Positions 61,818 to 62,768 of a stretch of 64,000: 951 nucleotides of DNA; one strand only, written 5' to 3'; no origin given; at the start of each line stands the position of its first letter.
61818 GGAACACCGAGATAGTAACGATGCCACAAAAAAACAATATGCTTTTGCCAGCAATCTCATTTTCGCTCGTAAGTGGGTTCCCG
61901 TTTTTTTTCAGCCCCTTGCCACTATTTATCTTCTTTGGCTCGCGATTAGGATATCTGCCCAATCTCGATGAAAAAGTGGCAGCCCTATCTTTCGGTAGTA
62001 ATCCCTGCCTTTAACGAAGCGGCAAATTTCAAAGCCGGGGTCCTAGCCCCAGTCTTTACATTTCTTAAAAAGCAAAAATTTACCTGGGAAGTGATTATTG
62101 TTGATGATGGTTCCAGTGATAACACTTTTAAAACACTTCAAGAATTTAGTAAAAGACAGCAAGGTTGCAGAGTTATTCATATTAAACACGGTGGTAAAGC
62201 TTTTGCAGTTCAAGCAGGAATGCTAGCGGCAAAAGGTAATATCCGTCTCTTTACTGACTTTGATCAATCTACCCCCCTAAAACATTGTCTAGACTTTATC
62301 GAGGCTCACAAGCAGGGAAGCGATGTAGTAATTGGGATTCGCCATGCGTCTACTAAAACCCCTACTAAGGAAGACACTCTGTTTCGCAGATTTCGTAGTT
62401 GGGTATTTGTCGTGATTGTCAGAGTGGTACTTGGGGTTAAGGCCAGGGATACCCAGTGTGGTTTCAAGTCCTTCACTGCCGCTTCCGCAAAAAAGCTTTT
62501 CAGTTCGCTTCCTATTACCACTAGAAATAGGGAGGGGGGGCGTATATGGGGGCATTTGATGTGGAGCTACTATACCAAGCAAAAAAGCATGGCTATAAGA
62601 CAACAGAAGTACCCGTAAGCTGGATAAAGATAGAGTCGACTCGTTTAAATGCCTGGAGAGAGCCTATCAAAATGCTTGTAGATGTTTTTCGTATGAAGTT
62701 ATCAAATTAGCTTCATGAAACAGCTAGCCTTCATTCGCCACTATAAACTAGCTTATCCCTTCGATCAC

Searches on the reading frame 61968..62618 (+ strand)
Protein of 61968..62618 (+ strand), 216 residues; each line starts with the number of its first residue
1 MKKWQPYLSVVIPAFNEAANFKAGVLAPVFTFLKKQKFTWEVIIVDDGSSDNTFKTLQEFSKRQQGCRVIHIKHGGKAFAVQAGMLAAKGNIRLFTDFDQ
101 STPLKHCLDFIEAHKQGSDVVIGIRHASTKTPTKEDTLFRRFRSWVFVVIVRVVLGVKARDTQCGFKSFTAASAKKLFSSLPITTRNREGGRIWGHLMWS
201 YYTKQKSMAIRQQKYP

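Call 70: search_protein_families(library=pfam, proteins=[window:61968-62618:+], max_evalue=0.01)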
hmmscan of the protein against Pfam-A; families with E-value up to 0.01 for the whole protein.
window:61968-62618:+ (216 aa): 2 families
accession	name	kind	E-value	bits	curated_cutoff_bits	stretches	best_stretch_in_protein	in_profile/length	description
PF00535.33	Glycos_transf_2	-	2.3e-21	76.9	23.3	1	9-165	1-155/168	Glycosyl transferase family 2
PF10111.15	Glyco_tranf_2_2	-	0.00093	19.2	27.3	1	9-100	1-92/276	Glycosyltransferase like family 2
